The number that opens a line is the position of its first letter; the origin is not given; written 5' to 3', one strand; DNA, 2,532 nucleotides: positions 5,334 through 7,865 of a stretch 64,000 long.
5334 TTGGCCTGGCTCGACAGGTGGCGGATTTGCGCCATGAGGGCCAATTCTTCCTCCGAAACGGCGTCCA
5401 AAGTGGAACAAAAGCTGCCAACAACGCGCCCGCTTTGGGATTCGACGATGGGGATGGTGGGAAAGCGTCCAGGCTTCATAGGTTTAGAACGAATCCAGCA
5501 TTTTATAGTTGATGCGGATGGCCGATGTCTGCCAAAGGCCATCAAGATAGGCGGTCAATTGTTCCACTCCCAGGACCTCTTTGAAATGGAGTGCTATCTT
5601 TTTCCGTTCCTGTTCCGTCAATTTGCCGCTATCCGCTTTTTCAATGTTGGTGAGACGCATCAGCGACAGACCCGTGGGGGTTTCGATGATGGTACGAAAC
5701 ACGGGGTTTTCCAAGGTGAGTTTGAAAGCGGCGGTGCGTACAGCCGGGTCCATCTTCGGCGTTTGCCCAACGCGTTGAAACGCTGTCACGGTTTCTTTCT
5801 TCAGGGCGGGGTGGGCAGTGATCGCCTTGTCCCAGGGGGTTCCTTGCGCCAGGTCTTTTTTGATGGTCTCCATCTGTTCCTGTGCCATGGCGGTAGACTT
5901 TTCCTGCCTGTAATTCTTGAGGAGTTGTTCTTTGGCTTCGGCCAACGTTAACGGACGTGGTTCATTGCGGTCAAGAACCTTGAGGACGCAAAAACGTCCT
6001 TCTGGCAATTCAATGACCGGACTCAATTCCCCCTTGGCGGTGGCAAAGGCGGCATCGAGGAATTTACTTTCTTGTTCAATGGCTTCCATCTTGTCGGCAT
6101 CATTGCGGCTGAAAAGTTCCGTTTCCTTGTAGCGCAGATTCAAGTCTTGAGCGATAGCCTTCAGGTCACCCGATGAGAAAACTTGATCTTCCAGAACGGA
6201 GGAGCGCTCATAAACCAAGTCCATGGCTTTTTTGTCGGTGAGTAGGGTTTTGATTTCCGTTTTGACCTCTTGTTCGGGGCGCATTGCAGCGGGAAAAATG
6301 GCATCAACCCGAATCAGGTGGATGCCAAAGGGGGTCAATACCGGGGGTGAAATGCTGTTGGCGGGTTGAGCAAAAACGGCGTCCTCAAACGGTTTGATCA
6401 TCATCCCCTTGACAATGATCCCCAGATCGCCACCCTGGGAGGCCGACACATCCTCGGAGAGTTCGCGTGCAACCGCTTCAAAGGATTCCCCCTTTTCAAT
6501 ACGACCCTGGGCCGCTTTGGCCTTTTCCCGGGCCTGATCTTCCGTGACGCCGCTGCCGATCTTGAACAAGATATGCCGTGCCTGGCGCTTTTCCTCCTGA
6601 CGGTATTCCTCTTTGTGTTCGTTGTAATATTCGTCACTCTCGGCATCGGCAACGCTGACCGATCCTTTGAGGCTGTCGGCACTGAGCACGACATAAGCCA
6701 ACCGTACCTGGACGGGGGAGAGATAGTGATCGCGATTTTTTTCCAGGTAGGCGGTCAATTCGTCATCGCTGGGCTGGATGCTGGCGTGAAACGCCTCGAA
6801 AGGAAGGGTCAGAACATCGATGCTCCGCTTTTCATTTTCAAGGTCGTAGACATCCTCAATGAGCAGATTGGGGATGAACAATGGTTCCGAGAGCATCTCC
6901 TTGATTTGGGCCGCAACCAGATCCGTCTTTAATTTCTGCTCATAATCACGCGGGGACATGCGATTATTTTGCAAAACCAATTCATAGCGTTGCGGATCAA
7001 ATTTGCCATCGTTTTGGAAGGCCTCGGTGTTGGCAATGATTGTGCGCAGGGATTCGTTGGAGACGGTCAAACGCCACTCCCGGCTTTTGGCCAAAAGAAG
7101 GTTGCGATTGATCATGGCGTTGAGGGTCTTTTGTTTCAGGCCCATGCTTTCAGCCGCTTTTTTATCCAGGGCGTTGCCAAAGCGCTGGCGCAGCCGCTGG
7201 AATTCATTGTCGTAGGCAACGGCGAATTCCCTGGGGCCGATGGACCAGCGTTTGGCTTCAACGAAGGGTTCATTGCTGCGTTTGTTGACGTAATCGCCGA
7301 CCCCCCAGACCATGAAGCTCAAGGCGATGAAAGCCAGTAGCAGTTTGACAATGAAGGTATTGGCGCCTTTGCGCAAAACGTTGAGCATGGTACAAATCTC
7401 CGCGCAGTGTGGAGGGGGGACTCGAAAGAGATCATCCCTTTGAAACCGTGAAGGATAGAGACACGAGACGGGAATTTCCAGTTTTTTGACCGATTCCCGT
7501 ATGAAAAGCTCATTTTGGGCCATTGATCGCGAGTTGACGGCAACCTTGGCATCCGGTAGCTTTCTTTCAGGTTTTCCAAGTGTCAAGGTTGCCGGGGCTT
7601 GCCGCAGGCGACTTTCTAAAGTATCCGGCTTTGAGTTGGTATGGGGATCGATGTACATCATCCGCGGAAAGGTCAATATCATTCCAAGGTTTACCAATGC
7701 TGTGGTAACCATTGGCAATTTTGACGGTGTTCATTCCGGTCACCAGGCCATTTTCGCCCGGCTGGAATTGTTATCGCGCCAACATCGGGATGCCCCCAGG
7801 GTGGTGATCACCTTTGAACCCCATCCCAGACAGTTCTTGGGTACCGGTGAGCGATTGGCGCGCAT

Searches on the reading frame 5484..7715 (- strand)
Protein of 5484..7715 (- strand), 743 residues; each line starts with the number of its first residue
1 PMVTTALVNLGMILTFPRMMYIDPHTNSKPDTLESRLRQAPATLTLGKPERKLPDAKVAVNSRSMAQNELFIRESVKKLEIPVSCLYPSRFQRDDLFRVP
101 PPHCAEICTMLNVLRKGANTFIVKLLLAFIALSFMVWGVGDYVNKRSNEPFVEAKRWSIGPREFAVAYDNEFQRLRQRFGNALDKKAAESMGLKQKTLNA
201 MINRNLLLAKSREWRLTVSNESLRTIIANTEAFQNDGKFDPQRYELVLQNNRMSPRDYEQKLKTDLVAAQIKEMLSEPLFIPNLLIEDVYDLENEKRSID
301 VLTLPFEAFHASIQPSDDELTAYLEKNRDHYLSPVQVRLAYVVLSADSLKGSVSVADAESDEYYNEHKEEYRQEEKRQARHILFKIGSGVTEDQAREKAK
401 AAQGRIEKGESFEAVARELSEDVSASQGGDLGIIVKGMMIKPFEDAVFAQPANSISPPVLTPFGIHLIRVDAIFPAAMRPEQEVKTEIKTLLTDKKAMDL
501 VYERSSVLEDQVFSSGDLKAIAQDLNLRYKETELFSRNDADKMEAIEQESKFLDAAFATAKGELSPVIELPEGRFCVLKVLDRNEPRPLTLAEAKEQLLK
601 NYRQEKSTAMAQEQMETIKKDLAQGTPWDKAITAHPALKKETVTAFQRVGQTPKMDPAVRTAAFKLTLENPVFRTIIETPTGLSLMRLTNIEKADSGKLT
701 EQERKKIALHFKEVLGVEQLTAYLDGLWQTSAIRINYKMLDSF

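Call 72: search_protein_families(library=pfam, proteins=[window:5484-7715:-], max_evalue=0.00001)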
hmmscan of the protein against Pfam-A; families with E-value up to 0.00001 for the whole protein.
window:5484-7715:- (743 aa): 5 families
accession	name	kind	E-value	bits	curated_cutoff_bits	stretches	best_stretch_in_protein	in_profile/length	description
PF13624.11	SurA_N_3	-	9.7e-44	149.5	27.2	1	110-271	1-161/162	SurA-like N-terminal domain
PF13145.12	Rotamase_2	-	1.6e-30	106.8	27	2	355-485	1-120/121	PPIC-type PPIASE domain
PF13616.12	Rotamase_3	-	1.1e-26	94.1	22.5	1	372-471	11-113/116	PPIC-type PPIASE domain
PF00639.27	Rotamase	-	4.3e-26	92.2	21.7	1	381-471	1-96/97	PPIC-type PPIASE domain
PF13623.11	SurA_N_2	-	6.5e-24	84.9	28.5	1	111-246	1-143/145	SurA-like N-terminal domain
